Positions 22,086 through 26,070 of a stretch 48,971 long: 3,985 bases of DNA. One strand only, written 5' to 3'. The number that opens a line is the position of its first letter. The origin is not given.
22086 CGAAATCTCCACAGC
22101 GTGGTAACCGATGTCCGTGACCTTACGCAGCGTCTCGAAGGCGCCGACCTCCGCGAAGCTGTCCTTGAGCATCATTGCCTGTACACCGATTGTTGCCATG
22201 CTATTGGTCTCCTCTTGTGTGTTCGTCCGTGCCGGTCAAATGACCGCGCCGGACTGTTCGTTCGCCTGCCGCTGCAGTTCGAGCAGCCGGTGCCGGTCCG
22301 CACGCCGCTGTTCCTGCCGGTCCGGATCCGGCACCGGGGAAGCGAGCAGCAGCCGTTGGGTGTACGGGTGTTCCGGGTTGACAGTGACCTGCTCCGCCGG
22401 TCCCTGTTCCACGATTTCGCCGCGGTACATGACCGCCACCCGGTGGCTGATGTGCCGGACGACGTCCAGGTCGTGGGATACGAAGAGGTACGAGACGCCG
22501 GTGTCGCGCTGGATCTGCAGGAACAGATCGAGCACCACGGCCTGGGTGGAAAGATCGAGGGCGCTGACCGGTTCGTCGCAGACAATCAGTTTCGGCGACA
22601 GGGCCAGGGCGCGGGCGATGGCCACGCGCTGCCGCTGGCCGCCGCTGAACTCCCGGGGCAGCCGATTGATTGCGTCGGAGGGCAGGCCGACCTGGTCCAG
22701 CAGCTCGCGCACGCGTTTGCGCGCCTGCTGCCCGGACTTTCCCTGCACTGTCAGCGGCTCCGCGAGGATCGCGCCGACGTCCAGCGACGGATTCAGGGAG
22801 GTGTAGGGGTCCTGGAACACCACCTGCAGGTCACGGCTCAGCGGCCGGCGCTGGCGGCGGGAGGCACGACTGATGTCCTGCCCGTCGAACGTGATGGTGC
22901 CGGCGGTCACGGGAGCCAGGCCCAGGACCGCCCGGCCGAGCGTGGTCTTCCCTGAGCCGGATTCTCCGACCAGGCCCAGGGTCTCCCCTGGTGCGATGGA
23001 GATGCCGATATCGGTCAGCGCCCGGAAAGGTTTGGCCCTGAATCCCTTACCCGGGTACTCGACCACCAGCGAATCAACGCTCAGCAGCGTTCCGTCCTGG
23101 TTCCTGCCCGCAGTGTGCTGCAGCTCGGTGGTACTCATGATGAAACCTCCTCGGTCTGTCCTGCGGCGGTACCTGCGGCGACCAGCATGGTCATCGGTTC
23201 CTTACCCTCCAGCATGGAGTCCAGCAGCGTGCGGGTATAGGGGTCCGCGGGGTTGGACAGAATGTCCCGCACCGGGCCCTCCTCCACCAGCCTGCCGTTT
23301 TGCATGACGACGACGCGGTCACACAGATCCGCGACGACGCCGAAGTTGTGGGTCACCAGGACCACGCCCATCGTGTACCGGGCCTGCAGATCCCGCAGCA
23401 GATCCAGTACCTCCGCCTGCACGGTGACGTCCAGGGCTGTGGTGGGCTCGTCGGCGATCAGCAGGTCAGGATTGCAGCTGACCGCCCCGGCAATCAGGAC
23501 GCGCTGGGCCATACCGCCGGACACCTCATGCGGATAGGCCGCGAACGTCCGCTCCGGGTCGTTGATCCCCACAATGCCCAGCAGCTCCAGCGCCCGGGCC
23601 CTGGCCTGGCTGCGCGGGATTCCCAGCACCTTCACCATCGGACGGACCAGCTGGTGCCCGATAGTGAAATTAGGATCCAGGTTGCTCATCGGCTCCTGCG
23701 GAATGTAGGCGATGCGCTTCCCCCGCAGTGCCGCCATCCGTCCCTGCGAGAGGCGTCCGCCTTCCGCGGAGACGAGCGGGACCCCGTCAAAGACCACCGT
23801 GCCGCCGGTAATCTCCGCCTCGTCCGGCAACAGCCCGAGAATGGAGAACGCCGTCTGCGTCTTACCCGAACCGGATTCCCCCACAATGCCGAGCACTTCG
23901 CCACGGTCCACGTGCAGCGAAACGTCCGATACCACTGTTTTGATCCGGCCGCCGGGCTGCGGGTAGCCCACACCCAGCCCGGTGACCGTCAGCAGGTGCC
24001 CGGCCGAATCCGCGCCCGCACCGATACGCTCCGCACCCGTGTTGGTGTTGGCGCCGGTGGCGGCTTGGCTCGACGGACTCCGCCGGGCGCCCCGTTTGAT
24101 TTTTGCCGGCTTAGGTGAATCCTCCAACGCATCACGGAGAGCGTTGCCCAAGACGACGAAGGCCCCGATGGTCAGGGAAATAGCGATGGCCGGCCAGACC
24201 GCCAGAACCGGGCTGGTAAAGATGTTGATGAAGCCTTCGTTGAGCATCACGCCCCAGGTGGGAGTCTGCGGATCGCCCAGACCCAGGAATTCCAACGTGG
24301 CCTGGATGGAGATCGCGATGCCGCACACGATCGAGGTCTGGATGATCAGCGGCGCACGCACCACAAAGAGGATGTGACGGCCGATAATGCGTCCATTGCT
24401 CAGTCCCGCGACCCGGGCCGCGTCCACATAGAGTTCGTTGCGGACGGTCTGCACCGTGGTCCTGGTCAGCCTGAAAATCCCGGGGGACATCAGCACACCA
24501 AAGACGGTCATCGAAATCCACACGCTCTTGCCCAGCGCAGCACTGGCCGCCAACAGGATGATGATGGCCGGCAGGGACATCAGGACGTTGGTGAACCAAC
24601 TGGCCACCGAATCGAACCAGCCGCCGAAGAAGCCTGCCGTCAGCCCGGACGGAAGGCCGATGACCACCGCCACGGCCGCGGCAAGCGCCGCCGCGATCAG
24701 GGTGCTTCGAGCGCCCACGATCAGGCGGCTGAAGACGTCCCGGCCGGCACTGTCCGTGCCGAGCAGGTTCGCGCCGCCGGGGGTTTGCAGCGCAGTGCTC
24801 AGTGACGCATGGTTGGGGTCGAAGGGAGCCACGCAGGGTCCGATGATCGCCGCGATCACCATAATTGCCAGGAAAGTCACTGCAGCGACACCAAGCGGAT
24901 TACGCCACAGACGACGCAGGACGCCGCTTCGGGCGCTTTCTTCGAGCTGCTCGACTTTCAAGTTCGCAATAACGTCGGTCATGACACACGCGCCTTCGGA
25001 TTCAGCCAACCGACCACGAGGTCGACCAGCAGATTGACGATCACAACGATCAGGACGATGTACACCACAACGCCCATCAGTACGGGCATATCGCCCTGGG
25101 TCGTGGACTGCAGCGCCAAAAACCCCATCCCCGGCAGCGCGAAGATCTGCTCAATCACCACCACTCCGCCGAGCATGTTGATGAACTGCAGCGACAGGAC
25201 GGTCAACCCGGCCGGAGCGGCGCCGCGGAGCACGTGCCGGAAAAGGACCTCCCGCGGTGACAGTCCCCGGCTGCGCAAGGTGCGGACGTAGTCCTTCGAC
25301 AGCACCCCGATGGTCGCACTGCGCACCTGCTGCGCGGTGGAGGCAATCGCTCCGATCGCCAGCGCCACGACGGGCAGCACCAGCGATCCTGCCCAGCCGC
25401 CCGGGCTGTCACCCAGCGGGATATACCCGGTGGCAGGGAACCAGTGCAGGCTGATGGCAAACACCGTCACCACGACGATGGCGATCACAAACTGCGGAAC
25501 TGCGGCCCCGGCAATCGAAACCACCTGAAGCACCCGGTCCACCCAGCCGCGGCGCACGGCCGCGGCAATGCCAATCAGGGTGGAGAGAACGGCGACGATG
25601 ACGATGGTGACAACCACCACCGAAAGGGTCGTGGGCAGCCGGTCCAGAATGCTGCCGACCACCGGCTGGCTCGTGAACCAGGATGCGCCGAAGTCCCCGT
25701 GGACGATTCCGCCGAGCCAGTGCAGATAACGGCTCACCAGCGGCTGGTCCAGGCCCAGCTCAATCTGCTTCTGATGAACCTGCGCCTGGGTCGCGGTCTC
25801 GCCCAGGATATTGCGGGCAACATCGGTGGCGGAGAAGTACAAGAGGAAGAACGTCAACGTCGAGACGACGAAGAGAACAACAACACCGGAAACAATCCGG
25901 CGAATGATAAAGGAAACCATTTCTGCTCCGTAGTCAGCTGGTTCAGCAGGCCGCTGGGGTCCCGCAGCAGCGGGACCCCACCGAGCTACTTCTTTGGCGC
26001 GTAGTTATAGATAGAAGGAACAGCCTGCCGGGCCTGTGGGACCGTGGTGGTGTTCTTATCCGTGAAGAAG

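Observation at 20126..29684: Opp/Dpp-type ABC importer sandwiched between two Gfo/Idh/MocA + TIM-barrel enzyme pairs: candidate uncharacterised keto-sugar (oxidative glycoside/cyclitol/conjugate) catabolic system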

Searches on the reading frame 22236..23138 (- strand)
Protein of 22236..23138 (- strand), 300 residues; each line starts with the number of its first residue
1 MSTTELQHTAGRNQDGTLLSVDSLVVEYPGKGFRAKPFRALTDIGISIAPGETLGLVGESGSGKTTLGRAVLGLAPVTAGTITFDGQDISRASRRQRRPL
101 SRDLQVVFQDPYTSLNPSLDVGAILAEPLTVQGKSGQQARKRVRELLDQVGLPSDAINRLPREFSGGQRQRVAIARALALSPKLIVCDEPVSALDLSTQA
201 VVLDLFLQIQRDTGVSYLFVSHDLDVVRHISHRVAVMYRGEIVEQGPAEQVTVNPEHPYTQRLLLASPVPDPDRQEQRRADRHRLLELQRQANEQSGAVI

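Call 3: search_protein_families(library=pfam, proteins=[window:22236-23138:-])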
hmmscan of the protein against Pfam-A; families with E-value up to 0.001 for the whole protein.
window:22236-23138:- (300 aa): 5 families
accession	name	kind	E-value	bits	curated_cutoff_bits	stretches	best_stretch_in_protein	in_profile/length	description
PF00005.33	ABC_tran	-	1.5e-32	113.5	25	1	41-191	1-136/137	ABC transporter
PF08352.17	oligo_HPY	-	7.5e-07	29.9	27.1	1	243-278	1-36/65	Oligopeptide/dipeptide transporter, C-terminal region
PF13304.12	AAA_21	-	2.4e-05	25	27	0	55-123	3-82/304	AAA domain, putative AbiEii toxin, Type IV TA system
PF02463.25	SMC_N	-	0.00051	20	40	0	37-238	9-213/220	RecF/RecN/SMC N terminal domain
PF13401.12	AAA_22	-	0.00053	20.8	27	0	56-189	10-92/130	AAA domain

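Call 4: search_protein_families(library=ncbifam, proteins=[window:22236-23138:-])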
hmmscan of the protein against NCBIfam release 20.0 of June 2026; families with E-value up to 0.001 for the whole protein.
window:22236-23138:- (300 aa): 189 families (the best 25 are shown)
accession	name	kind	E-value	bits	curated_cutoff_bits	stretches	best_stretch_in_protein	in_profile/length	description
NF007613.0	PRK10261.1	equivalog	3.1e-87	293.4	1077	1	37-279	336-579/623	glutathione ABC transporter ATP-binding protein GsiA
NF011659.0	PRK15079.1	equivalog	4.5e-86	288.6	540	1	35-280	34-281/334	murein tripeptide/oligopeptide ABC transporter ATP binding protein OppF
NF008453.0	PRK11308.1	subfamily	9.5e-85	284.8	408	1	17-278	11-276/334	dipeptide ABC transporter ATP-binding protein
NF043078.1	MMSYN1_0168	equivalog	5.1e-79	266.6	800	3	142-278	472-608/649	oligopeptide ABC transporter ATP-binding protein OppF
NF011713.0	PRK15134.1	equivalog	1.5e-75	254.8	834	1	13-264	270-526/529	microcin C ABC transporter ATP-binding protein YejF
TIGR02769.1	nickel_nikE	equivalog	1.2e-74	251.2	332.55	1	17-273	1-259/265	nickel import ATP-binding protein NikE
NF043071.1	DppF_dipep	equivalog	1.2e-72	245.1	660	1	13-278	8-277/331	dipeptide ABC transporter ATP-binding subunit DppF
NF007739.0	PRK10419.1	subfamily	2.5e-67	227.2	354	1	17-266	2-253/268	nickel ABC transporter ATP-binding protein NikE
NF008246.0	PRK11022.1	equivalog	8e-61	205.9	541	1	17-269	2-259/326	dipeptide ABC transporter ATP-binding protein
NF043079.1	MMSYN1_0167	equivalog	4.1e-56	190.9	740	1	103-268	307-475/561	oligopeptide ABC transporter ATP-binding protein OppD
TIGR02770.1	nickel_nikD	equivalog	3.9e-53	180.2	318.7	1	42-265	3-227/230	nickel import ATP-binding protein NikD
NF047576.1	opine_ATP_CntF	equivalog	1.5e-52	178.5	385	1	42-265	21-251/264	staphylopine uptake ABC transporter ATP-binding protein CntF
NF011692.0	PRK15112.1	equivalog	5.4e-52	177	452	1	27-264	16-251/269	putrescine export ABC transporter ATP-binding protein SapF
NF047578.1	opine_ATP_CntD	equivalog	8.7e-52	176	380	1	42-265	21-251/266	staphylopine uptake ABC transporter ATP-binding protein CntD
NF007010.1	PRK09473.1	subfamily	1.5e-51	175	575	1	19-274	2-261/318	oligopeptide ABC transporter ATP-binding protein OppD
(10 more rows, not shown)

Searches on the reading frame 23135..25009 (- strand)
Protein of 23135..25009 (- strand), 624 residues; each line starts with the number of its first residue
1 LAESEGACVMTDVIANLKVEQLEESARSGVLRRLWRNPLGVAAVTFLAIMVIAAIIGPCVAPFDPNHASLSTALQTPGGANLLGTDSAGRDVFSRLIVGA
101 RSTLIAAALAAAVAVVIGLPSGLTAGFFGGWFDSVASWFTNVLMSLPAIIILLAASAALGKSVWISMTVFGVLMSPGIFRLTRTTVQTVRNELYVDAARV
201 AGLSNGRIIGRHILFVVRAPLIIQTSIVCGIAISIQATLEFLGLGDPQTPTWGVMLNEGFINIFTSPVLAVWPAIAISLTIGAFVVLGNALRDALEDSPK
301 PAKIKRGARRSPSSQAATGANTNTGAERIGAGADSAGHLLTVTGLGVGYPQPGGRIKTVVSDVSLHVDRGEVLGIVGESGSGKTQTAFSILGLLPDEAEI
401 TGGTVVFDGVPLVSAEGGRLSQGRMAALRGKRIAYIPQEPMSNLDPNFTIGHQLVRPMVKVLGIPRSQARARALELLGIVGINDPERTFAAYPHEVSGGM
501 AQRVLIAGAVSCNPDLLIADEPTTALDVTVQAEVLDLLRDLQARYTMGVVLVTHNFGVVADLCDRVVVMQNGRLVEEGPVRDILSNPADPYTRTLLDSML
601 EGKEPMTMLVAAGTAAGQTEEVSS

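Call 3: search_protein_families(library=pfam, proteins=[window:23135-25009:-])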
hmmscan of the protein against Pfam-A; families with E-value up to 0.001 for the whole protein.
window:23135-25009:- (624 aa): 5 families
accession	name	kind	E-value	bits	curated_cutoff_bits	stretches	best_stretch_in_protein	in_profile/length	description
PF00005.33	ABC_tran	-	1.5e-25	90.9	25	1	361-524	2-137/137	ABC transporter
PF00528.27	BPD_transp_1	-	8.5e-16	58.7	26.4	1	118-296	1-179/184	Binding-protein-dependent transport system inner membrane component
PF12911.12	OppC_N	-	1.6e-09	37.9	23.9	1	30-77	6-53/53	N-terminal TM domain of oligopeptide transport permease C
PF08352.17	oligo_HPY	-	3.4e-06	27.8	27.1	1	575-607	1-33/65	Oligopeptide/dipeptide transporter, C-terminal region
PF13304.12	AAA_21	-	0.00022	21.8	27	0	479-557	221-301/304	AAA domain, putative AbiEii toxin, Type IV TA system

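Call 4: search_protein_families(library=ncbifam, proteins=[window:23135-25009:-])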
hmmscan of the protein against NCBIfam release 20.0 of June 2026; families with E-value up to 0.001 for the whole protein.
window:23135-25009:- (624 aa): 199 families (the best 25 are shown)
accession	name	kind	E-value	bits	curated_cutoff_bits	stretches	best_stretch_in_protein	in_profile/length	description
NF011713.0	PRK15134.1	equivalog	2.2e-72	244.4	834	1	338-603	4-264/529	microcin C ABC transporter ATP-binding protein YejF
TIGR02770.1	nickel_nikD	equivalog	4.3e-71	238.9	318.7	1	359-598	1-228/230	nickel import ATP-binding protein NikD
NF007010.1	PRK09473.1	subfamily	1.1e-69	234.6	575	1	339-599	1-254/318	oligopeptide ABC transporter ATP-binding protein OppD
NF008246.0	PRK11022.1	equivalog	5.7e-69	232.7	541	1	339-603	3-261/326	dipeptide ABC transporter ATP-binding protein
NF043079.1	MMSYN1_0167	equivalog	8.2e-69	232.8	740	2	424-599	299-474/561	oligopeptide ABC transporter ATP-binding protein OppD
NF007613.0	PRK10261.1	equivalog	8e-68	229.3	1077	1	336-598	9-271/623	glutathione ABC transporter ATP-binding protein GsiA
NF047576.1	opine_ATP_CntF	equivalog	7.8e-64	215.4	385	1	357-599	17-253/264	staphylopine uptake ABC transporter ATP-binding protein CntF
NF047578.1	opine_ATP_CntD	equivalog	1.3e-62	211.5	380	1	357-599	17-253/266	staphylopine uptake ABC transporter ATP-binding protein CntD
NF045476.1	Opp4C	equivalog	2.3e-59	200.9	350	1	30-296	6-276/278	oligopeptide ABC transporter permease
NF045474.1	Opp2C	equivalog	8.1e-55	186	300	1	63-295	2-235/236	nickel transporter permease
NF045473.1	Opp1C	equivalog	2.7e-54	184.4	350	1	35-297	2-265/267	nickel/cobalt ABC transporter permease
NF011662.0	PRK15082.1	equivalog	6e-54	183.5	484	1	26-296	25-297/303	glutathione ABC transporter permease GsiD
TIGR02790.1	nickel_nikC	equivalog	2.8e-51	174.6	358.45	1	41-295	2-257/258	nickel ABC transporter permease subunit NikC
NF007376.0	PRK09881.1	equivalog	3.5e-48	164.1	434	1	28-296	21-290/298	D,D-dipeptide ABC transporter permease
NF008453.0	PRK11308.1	subfamily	7.2e-48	163.5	408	1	359-598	37-264/334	dipeptide ABC transporter ATP-binding protein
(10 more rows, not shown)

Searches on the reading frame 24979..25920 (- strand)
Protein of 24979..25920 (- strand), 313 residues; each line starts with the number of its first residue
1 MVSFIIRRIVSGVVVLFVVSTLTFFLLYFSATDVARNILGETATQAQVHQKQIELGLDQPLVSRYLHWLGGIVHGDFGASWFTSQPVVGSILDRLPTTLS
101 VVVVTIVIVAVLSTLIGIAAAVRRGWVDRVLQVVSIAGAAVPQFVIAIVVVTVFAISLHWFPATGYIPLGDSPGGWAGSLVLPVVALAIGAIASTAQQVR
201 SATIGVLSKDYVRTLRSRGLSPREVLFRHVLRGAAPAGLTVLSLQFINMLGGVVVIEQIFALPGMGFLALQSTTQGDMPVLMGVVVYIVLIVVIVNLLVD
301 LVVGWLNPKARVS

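Call 3: search_protein_families(library=pfam, proteins=[window:24979-25920:-])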
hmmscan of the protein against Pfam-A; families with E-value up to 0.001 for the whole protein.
window:24979-25920:- (313 aa): 2 families
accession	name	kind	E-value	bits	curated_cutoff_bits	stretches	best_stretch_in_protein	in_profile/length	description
PF00528.27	BPD_transp_1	-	1.2e-36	126.7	26.4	1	114-311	2-183/184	Binding-protein-dependent transport system inner membrane component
PF19300.4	BPD_transp_1_N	-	5.4e-20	72.1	23.8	1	1-101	1-113/114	Binding-prot-dependent transport system membrane comp, N-term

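Call 4: search_protein_families(library=ncbifam, proteins=[window:24979-25920:-])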
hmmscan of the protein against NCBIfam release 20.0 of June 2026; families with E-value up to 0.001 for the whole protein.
window:24979-25920:- (313 aa): 17 families
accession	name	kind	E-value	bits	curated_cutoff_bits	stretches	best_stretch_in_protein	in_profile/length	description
NF045470.1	Opp2B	equivalog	7.2e-76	255.2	350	1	8-311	1-300/300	nickel ABC transporter permease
NF045469.1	Opp1B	equivalog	1.6e-68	231.5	380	1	1-311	1-307/307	nickel/cobalt ABC transporter permease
TIGR02789.1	nickel_nikB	equivalog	2.3e-62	211.2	447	1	1-311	1-307/314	nickel ABC transporter permease subunit NikB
NF007677.0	PRK10352.1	equivalog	2.8e-59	200.7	433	1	1-312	1-308/314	nickel ABC transporter permease subunit NikB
NF045472.1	Opp4B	equivalog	1.4e-58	198.7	450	1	1-311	1-319/319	oligopeptide ABC transporter permease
NF045471.1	Opp3B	equivalog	2.8e-56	191.2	480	1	1-313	1-305/308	oligopeptide ABC transporter permease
NF011661.0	PRK15081.1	equivalog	5.8e-55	186.9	463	1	1-311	1-304/306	glutathione ABC transporter permease GsiC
NF007008.0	PRK09471.1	equivalog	2.6e-47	161.7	388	1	1-311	1-305/306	oligopeptide ABC transporter permease OppB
NF008161.0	PRK10914.1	equivalog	6.5e-39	134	590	2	180-311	205-336/339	dipeptide ABC transporter permease DppB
NF011690.0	PRK15110.1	equivalog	9.8e-35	120.5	432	2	180-308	183-311/321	putrescine export ABC transporter permease SapB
NF011712.0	PRK15133.1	subfamily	4.6e-34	117.9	445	1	54-309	92-358/364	microcin C ABC transporter permease YejB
NF043081.1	MMSYN1_0165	equivalog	8.2e-26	90.9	350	1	63-311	145-385/388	oligopeptide ABC transporter permease OppB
NF045474.1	Opp2C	equivalog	1.7e-08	34.4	300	1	96-158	40-102/236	nickel transporter permease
NF011662.0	PRK15082.1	equivalog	1.7e-07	30.9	484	0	180-242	163-225/303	glutathione ABC transporter permease GsiD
NF045476.1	Opp4C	equivalog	3.5e-06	26.5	350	1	97-277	78-232/278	oligopeptide ABC transporter permease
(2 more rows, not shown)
